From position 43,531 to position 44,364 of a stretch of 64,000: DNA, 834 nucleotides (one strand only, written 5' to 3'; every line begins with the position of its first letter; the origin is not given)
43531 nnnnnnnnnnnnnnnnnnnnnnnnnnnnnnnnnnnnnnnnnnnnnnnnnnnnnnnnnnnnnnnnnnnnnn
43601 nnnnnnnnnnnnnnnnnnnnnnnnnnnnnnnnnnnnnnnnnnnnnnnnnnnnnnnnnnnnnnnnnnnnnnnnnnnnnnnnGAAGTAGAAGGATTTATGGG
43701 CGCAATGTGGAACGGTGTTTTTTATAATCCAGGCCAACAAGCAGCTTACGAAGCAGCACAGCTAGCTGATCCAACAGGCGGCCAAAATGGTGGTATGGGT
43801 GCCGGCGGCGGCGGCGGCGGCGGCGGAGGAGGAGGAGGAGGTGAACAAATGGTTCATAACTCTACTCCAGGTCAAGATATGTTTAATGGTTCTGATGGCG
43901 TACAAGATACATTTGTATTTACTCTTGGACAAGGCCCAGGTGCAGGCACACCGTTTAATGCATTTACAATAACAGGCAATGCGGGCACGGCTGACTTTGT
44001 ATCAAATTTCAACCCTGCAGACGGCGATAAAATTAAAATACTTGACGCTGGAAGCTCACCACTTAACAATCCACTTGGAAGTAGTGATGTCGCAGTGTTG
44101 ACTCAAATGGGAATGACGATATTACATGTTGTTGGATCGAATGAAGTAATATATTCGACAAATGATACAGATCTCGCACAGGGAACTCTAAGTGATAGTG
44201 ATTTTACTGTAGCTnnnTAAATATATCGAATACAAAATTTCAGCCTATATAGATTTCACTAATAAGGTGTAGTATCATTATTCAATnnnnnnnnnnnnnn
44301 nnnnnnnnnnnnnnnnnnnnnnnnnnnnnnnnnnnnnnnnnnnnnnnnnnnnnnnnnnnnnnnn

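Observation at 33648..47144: Complete T1SS locus for a 3058-aa cargo unlike known T1SS adhesins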

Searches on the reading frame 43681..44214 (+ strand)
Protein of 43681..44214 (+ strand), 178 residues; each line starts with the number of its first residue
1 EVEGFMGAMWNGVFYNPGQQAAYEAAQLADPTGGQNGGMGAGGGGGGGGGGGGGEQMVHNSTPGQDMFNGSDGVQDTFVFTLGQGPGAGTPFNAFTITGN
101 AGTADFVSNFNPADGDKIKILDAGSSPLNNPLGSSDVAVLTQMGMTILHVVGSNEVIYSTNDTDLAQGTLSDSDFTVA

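Call 42: predict_structure(alignment_id=A2)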
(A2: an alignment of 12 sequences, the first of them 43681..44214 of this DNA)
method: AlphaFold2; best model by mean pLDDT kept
length: 178 residues; sequences in the alignment: 12
mean_pLDDT: 80.1   pTM: 0.65
mean pLDDT of the five models: 80.1, 76.5, 74.0, 67.1, 57.6
residues with pLDDT >= 90: 93; 70-90: 46; 50-70: 14; < 50: 25
segments of 3 or more residues with pLDDT < 50: 1-4, 33-53
pLDDT, mean of each block of 10 residues (from residue 1): 55 73 71 45 34 72 91 94 92 91 95 94 83 87 91 95 92 90
secondary structure, 60 per line:
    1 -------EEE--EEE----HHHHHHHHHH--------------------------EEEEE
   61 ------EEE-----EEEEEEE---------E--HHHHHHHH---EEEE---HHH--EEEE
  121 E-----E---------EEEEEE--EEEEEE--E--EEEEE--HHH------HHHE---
elements in order: E8-10 E13-15 H20-29 E56-60 E67-69 E75-81 H94-101 E105-108 E117-121 E137-142 E145-150 E156-160

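Call 46: fold_search(model_id=the predicted structure, library=pdb)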
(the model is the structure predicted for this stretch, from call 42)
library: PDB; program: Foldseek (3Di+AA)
matches with E <= 10: 334; with E <= 0.001: 0
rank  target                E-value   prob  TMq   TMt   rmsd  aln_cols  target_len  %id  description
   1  2z8x                  2.1e-02  0.90  0.34  0.12   8.1       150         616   18  Crystal structure of extracellular lipase from Pseudomonas sp. MIS38 (released 2007-10-30)
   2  5cvw                  3.0e-02  0.99  0.35  0.40   3.1       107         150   16  CRYSTAL STRUCTURE OF RTX DOMAIN BLOCK V OF ADENYLATE CYCLASE TOXIN FROM BORDETELLA PERTUSSIS (released 2015-09-09)
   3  2z8z                  4.4e-02  0.84  0.35  0.12   7.7       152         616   16  Crystal structure of a platinum-bound S445C mutant of Pseudomonas sp. MIS38 lipase (released 2007-10-30)
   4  3vi1_A                7.7e-02  0.80  0.36  0.16   6.8       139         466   18  Crystal structure of Pseudomonas aerginosa alkaline protease complexed with Substance P(1-6) (released 2012-09-19)
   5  9p0c_A                1.0e-01  0.92  0.30  0.31   3.4       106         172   14  Crystal structure of Ca2+-bound RTX domain block V of adenylate cyclase toxin from Bordetella pertussis (released 2026-01-07)
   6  9p6c_B                1.0e-01  0.82  0.31  0.36   4.0       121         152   14  RTX domain block V of adenylate cyclase toxin with mutations D1533N, A1542N, D1560N, S1569N, D1587N, H1598N, H1608N (released 2025-12-24)
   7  7rah_E                1.4e-01  0.90  0.36  0.19   3.8       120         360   14  Adenylate cyclase toxin RTX domain fragment bound to M1H5 Fab and M2B10 Fab (released 2021-09-15)
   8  9p6c_A                1.9e-01  0.80  0.30  0.34   3.1       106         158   15  RTX domain block V of adenylate cyclase toxin with mutations D1533N, A1542N, D1560N, S1569N, D1587N, H1598N, H1608N (released 2025-12-24)
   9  6sus                  2.5e-01  0.51  0.32  0.23   5.9       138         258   13  Crystal structure of RTX domain blocks IV and V of adenylate cyclase toxin from Bordetella pertussis (released 2020-09-16)
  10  9p0c_B                3.0e-01  0.77  0.31  0.33   3.5       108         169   14  Crystal structure of Ca2+-bound RTX domain block V of adenylate cyclase toxin from Bordetella pertussis (released 2026-01-07)
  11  4czl                  3.6e-01  0.04  0.11  0.07  13.1        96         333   14  C. crescentus MreB, monomeric, ADP (released 2014-06-25)
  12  4czk                  4.1e-01  0.03  0.10  0.08  13.4       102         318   15  C. crescentus MreB, single filament, AMPPNP, MP265 inhibitor (released 2014-06-11)
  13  4czf                  4.4e-01  0.03  0.11  0.06  12.9       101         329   15  C. crescentus MreB, single filament, ADP (released 2014-06-11)
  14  5c5h_A                5.6e-01  0.02  0.10  0.06  16.4       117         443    8  R195K E. coli MenE with bound OSB-AMS (released 2015-10-07)
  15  7z05                  7.6e-01  0.03  0.16  0.13  13.8       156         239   15  White Bream virus N7-Methyltransferase (released 2022-09-28)
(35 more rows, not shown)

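Call 62: find_related_loci(query=A2, collection=metagenome_contigs, flank=6000)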
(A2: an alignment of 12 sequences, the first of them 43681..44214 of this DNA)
Query A2 (178 aa) in metagenome_contigs; peptide patterns used: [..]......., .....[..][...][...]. (x = any residue, [..] = any of these).
169 stretches matched a pattern; 10 encode a relative of the query (tblastn E <= 1e-3); 10 distinct loci.
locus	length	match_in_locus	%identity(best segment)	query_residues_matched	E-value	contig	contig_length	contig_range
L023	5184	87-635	84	1-178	6e-79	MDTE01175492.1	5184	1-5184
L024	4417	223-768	75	1-178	5e-67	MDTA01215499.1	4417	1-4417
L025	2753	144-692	73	1-178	3e-65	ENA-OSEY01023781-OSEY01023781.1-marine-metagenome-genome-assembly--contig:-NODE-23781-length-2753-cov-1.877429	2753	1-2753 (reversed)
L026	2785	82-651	67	1-178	2e-58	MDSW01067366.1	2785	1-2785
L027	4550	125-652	57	3-178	6e-42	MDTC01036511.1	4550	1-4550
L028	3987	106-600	46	1-176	5e-37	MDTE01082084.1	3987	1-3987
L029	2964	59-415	50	58-178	2e-30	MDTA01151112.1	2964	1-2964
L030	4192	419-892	41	8-176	4e-26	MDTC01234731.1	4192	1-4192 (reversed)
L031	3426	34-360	43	64-178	2e-13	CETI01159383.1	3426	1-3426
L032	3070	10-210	44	98-160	2e-6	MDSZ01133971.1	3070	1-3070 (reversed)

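Call 82: search_solved_structures(query=A2, max_evalue=1, show_alignments=2)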
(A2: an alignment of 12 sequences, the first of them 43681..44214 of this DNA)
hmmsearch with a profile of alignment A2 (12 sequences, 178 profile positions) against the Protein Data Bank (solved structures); distinct sequences matched with E-value up to 1: 10.
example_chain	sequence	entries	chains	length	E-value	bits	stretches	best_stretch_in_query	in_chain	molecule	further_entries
7rk2_C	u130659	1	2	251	0.2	14.6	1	34-70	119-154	scFv 2D9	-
6zwa_B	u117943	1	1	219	0.26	14.2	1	23-73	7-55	Invariant chain isoform p41,MHC class II beta chain 2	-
28zb_B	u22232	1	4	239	0.31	14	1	36-73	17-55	Regulatory protein IE1,HLA class II histocompatibility antigen DR beta chain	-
8ezm_H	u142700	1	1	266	0.35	13.8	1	12-61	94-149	Transmission-reducing antibody AS01-63, Single-chain Fv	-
9fgr_E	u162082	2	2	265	0.63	13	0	39-67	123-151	scFv76-77 single chain fragment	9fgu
4ah2_B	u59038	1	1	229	0.69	12.9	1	25-53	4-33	HLA CLASS II HISTOCOMPATIBILITY ANTIGEN GAMMA CHAIN, HLA CLASS II HISTOCOMPATIBILITY ANTIG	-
4x5x_B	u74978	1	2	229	0.76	12.7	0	25-53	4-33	HLA class II histocompatibility antigen, DRB1-1 beta chain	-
7zce_E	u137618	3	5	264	0.77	12.7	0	39-66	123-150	scFv76 single chain fragment | Single chain fragment scFv76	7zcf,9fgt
9fgs_E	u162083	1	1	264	0.78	12.7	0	39-67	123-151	Single Chain fragment scFv41N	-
5bqm_B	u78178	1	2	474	0.9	12.5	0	23-58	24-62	Somatoliberin,Botulinum neurotoxin type D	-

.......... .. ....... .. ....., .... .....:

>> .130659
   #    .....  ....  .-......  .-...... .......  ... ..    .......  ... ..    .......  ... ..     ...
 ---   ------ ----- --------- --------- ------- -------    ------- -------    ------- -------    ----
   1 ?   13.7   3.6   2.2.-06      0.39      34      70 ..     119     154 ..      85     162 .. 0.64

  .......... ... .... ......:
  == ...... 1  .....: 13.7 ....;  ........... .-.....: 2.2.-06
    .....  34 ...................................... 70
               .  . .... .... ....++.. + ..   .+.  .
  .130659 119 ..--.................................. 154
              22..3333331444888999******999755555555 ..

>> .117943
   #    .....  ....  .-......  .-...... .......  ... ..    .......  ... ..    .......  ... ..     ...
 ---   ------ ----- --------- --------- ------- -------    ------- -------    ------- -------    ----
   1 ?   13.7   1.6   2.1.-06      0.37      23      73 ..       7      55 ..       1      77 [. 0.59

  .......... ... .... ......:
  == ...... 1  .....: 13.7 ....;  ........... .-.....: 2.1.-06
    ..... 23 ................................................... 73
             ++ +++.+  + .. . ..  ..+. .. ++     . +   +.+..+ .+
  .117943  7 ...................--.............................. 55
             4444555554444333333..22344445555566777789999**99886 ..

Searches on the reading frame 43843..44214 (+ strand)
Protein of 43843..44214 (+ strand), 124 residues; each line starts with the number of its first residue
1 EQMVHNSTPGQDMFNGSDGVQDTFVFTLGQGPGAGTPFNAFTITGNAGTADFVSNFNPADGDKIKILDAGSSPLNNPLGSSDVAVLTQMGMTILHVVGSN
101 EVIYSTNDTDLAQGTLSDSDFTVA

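Call 18: search_protein_families(library=ncbifam, proteins=[window:43843-44214:+], max_evalue=10)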
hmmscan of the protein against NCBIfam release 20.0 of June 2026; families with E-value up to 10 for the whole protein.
window:43843-44214:+ (124 aa): 0 families

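Call 19: search_protein_families(library=pfam, proteins=[window:43843-44214:+], max_evalue=10)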
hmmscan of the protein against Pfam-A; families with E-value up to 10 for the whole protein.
window:43843-44214:+ (124 aa): 1 family
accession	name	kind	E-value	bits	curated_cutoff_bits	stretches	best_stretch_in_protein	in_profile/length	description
PF00480.26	ROK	-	0.0061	16.6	22.9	1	9-50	111-152/294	ROK family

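Call 20: find_homologous_proteins(query=window:43843-44214:+, max_evalue=0.001)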
Query window:43843-44214:+ (124 aa): 17 proteins with E <= 0.001 among 23 candidates.
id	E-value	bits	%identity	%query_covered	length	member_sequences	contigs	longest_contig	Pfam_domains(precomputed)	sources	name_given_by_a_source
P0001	3.1e-63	229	88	98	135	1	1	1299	-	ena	-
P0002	1.6e-44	168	70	98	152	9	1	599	-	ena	-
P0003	7.1e-41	157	67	98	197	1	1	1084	-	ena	-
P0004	9.4e-38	147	63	98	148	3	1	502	-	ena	-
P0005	7.6e-34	134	82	68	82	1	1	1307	-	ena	-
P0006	8.0e-32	128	75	67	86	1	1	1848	-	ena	-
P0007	1.4e-29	120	64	84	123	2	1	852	-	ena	-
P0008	1.4e-27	114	82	58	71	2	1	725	-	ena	-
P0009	5.9e-27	112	86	52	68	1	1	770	-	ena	-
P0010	1.1e-24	105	77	56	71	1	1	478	-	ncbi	-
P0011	5.7e-22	96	48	98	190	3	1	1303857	-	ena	-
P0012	1.3e-21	95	48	98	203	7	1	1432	-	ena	-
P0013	1.4e-21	94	47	97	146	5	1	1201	-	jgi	jgi:hypothetical protein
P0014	2.1e-21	94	50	98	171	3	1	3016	-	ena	-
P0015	7.7e-20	89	43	97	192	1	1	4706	-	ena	-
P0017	4.6e-6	44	65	33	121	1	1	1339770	-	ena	-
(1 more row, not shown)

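Call 21: find_encoding_contigs(protein=P0011, flank=10000, max_places=3)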
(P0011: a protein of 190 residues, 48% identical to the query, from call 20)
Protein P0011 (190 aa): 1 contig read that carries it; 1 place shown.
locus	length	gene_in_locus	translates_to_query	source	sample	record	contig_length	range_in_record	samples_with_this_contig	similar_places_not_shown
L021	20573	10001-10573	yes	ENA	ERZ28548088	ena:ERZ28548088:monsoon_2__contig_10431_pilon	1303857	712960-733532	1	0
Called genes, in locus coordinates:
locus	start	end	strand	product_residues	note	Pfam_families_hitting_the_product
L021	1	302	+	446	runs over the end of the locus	PF02321:OEP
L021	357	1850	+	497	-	-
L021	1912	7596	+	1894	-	-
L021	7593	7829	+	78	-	-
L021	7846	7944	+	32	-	-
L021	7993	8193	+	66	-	-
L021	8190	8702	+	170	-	-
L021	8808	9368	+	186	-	-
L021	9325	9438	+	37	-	-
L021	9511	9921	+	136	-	-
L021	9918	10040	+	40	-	-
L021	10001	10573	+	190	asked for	-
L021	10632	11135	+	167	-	-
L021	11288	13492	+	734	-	PF00005:ABC_tran, PF02463:SMC_N (faint), PF13304:AAA_21 (weak), PF25919:BSH_CusB (weak), PF25994:HH_AprE (weak), PF26002:Beta-barrel_AprE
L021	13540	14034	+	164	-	PF01583:APS_kinase (weak), PF08433:KTI12 (weak), PF13238:AAA_18 (weak), PF13671:AAA_33 (faint)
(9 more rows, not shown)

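Call 22: find_encoding_contigs(protein=P0017, flank=10000, max_places=3)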
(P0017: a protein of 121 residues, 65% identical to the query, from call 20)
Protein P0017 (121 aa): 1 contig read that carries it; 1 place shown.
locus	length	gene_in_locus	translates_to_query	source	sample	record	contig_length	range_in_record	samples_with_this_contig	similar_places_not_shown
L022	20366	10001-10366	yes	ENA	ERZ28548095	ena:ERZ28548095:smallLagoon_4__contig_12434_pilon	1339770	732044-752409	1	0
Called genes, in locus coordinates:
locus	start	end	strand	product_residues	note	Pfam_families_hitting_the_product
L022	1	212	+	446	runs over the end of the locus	PF02321:OEP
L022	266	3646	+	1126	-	-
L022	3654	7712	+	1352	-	-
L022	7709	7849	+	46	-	-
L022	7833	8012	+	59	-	-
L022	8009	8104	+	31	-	-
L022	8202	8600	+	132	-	-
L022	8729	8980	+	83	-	-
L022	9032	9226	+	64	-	-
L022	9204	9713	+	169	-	-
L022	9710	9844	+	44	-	-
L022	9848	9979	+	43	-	-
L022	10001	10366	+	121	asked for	-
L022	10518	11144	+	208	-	PF00664:ABC_membrane (faint)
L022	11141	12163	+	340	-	PF00005:ABC_tran, PF02463:SMC_N (faint), PF13304:AAA_21 (weak)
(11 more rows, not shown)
